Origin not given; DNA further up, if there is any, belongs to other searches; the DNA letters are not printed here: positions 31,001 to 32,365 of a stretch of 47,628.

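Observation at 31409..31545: GC-rich structured repeat inserted in frame inside the DnaG-like primase gene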

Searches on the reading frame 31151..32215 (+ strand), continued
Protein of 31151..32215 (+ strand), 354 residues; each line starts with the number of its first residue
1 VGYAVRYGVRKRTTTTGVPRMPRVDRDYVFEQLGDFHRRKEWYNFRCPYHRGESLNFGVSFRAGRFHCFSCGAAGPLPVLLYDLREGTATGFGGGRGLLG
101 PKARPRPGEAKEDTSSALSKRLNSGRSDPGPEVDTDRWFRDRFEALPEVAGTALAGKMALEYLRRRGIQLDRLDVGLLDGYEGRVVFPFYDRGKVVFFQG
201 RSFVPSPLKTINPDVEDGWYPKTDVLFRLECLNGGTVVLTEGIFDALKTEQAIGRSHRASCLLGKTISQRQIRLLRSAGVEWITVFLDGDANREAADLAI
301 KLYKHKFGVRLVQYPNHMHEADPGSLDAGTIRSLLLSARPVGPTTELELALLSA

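Call 68: predict_structure(alignment_id=A2)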
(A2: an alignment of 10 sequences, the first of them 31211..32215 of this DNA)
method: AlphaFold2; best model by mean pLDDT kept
length: 334 residues; sequences in the alignment: 10
mean_pLDDT: 84.0   pTM: 0.66
mean pLDDT of the five models: 84.0, 82.0, 81.4, 81.1, 80.9
residues with pLDDT >= 90: 188; 70-90: 99; 50-70: 15; < 50: 32
segments of 3 or more residues with pLDDT < 50: 73-101, 103-105
pLDDT, mean of each block of 10 residues (from residue 1): 87 91 91 88 92 88 78 36 31 40 53 84 87 86 88 89 94 95 87 90 94 91 94 87 93 96 95 93 97 90 92 95 86 66
secondary structure, 60 per line:
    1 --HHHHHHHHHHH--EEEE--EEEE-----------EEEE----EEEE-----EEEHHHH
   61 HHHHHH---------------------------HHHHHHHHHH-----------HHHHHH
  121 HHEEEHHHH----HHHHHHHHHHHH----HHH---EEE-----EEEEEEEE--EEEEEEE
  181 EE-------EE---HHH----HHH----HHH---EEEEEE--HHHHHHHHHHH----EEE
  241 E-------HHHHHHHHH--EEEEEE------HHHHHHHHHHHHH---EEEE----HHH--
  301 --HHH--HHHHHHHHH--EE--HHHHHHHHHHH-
elements in order: H3-13 E16-19 E22-25 E37-40 E45-48 E54-56 H57-66 H94-103 H115-122 E123-125 H126-129 H134-145 E156-158 E164-171 E174-182 E215-220 H223-233 E238-241 H249-257 E260-265 H272-284 E288-291 H308-316 H323-333
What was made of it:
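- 31211..32215 (+): DnaG-like primase gene, with Zn ribbon, linker, and RNA-polymerase/Toprim core. Alternative upstream starts exist at 31151 and 31163. The AF2 model has mean pLDDT 84 (call 68).
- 31405..31523 (+): Copy c2. It encodes the disordered inter-domain tether of the primase. AF2 residues 73-105 have pLDDT below 50, which corresponds to nt 31427-31525 (call 68).
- On DnaG-type primase (host gene of c2): The AF2 model is confident outside the linker (call 68).
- AF2 gives pLDDT below 50 exactly over c2 (call 68).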

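Call 78: search_dna_similar(query=window:31211-32215:+, collection=phages, mode=protein, max_rows=25)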
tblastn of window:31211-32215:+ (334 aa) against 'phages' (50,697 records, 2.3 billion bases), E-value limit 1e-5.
Records with a match: 183; places in all: 183; records where one place covers at least 80% of the query: 25.
Best place of each record, by identity: <60% 183.
By first word of the organism name: Staphylococcus 97; Enterococcus 32; Bacillus 31; Phage 8; Flavobacterium 4; Mammaliicoccus 3; Brevibacterium 2; uncultured 2; Lactobacillus 2; Bacteriophage 1; and 1 more.
By host as written in the record: Staphylococcus aureus 27; - 15; Bacillus cereus 9; Staphylococcus sp. 7; Enterococcus faecalis 7; Homo sapiens 6; Staphylococcus epidermidis F12 6; Staphylococcus carnosus TM300 5; and 55 more.
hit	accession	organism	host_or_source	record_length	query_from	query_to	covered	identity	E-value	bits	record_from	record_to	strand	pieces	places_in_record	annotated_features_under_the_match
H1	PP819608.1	Bacillus phage Adastra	Bacillus subtilis CU 1065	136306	14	323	93%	27.6%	2e-22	103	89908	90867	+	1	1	DNA primase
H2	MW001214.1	Bacillus phage SP8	Bacillus subtilis Marburg strain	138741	14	323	93%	27.6%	2e-22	103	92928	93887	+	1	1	DNA primase / DNA helicase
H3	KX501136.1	Phage DP-2017a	Homo sapiens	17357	6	305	90%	27.6%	5e-19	94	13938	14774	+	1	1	primase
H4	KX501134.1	Phage DP-2017a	Homo sapiens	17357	6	305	90%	27.6%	2e-18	92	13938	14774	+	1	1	primase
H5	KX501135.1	Phage DP-2017a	Homo sapiens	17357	6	305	90%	27.6%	2e-18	92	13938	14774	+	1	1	primase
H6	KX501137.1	Phage DP-2017a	Homo sapiens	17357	6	305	90%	27.6%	2e-18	92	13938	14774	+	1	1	primase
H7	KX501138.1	Phage DP-2017a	Homo sapiens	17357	6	305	90%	27.6%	2e-18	92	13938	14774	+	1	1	primase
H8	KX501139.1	Phage DP-2017a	Homo sapiens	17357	6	305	90%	27.6%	2e-18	92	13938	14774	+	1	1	primase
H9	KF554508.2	Bacillus phage CP-51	Bacillus cereus HER1399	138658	14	328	94%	25.3%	2e-17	89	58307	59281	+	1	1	putative primase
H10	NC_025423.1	Bacillus phage CP-51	Bacillus cereus HER1399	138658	14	328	94%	25.3%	2e-17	89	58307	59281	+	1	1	DNA primase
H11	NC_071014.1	Brevibacterium phage Cantare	Brevibacterium fuscum NRRL B-14687 SEA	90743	26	321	89%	26.7%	6e-8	60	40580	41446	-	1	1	45: primase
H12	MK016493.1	Brevibacterium phage Cantare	Brevibacterium fuscum NRRL B-14687 SEA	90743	26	321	89%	26.7%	6e-8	60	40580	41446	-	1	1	45: DNA primase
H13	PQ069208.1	Bacillus phage S4-1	Bacillus sp. S4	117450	7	328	96%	24.1%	3e-10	67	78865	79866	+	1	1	record has no annotation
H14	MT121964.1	Phage DP SC_6_H4_2017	bacteria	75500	8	297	87%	26.6%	3e-17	89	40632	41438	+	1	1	none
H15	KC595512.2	Bacillus phage JL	Bacillus cereus BGSC 6E1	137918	14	328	94%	24.1%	7e-17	87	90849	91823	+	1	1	DNA primase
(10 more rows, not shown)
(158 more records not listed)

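Call 94: search_protein_representatives(alignment_id=A2)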
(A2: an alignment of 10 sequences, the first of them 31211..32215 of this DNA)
Query: 10 sequences, 326 profile positions. Proteins with E-value up to 0.001 (for the whole library): 46264; up to 1e-10: 22823; up to 1e-30: 215. The best 150 are listed.
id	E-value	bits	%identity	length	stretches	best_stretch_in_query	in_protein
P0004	1.2e-129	448.7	-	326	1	2-324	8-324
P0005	6.0e-129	446.3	-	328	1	2-325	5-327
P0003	5.8e-127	439.8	-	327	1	2-323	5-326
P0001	9.2e-126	435.9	-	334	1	3-324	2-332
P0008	2.6e-122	424.5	-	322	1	7-325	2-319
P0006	2.7e-122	424.5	-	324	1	3-324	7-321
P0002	3.3e-122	424.2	-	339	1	4-324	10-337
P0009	8.4e-119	413.0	-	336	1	3-323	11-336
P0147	9.7e-100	350.3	-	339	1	3-319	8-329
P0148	9.6e-99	347.1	-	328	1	2-325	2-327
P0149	1.0e-97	343.7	-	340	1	3-324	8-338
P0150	5.8e-97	341.2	-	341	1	4-324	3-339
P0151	3.9e-95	335.2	-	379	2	73-322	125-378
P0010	1.5e-93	330.0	-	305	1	2-325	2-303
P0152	3.0e-90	319.2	-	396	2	106-324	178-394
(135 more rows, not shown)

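Call 96: find_encoding_contigs(protein=P0150, flank=10000, max_places=1)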
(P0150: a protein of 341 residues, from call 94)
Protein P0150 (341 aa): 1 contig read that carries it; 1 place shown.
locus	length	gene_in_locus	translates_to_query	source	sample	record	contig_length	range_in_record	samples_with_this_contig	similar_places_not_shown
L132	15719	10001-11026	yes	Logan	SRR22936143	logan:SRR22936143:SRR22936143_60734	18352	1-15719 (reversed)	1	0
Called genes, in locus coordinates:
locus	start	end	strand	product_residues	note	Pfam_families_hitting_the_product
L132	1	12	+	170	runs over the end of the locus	PF24608:PDDEXK_15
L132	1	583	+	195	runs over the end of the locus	-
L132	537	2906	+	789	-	PF01612:DNA_pol_A_exo1, PF00476:DNA_pol_A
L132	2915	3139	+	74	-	-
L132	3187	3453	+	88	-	-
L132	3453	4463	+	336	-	-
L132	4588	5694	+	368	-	PF00709:Adenylsucc_synt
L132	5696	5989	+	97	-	PF14216:DUF4326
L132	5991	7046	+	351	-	PF13238:AAA_18 (faint), PF13671:AAA_33 (weak), PF08761:dUTPase_2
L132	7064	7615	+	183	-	PF02511:Thy1 (weak)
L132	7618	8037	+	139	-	PF15891:Nuc_deoxyri_tr2 (weak)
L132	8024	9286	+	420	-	PF06745:ATPase (faint), PF03796:DnaB_C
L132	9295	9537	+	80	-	-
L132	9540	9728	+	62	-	-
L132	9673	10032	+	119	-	-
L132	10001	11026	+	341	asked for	PF01807:Zn_ribbon_DnaG, PF13155:Toprim_2 (weak)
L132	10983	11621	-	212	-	-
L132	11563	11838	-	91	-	-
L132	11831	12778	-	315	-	-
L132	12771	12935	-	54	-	-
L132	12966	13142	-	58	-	-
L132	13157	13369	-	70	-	-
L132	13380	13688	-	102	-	-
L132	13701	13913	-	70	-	-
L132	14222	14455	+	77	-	-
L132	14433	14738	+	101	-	PF20600:ExoX-like_C (faint)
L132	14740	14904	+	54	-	-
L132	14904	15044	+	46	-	-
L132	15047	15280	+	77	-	-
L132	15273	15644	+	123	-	-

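Call 101: find_encoding_contigs(protein=P0149, flank=10000, max_places=1)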
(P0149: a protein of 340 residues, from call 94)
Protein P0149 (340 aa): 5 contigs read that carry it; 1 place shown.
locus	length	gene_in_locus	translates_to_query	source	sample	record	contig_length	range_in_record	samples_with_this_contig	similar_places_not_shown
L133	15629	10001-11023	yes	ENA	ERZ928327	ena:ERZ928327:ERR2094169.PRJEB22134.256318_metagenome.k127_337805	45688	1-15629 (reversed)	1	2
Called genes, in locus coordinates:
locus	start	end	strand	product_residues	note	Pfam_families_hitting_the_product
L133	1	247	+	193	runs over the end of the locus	-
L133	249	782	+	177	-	PF24608:PDDEXK_15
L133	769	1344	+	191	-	-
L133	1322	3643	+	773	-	PF03167:UDG (faint), PF01612:DNA_pol_A_exo1, PF00476:DNA_pol_A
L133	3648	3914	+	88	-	-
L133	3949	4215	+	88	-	-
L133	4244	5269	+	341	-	-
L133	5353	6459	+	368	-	PF00709:Adenylsucc_synt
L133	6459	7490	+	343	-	PF00406:ADK, PF13207:AAA_17, PF13238:AAA_18, PF13671:AAA_33, PF08761:dUTPase_2 (weak)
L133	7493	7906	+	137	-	PF05014:Nuc_deoxyrib_tr (weak)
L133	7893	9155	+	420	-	PF03796:DnaB_C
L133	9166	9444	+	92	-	-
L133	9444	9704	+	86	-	-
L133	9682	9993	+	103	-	-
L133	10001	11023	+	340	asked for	PF01807:Zn_ribbon_DnaG (weak), PF01751:Toprim (weak), PF13155:Toprim_2, PF13662:Toprim_4 (weak)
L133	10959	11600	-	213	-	-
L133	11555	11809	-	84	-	-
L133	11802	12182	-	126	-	-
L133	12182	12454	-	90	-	-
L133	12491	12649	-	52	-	-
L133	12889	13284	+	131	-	PF20600:ExoX-like_C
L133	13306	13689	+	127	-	-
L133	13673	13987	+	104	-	-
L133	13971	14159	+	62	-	-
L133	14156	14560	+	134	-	-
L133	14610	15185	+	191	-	-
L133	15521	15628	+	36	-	?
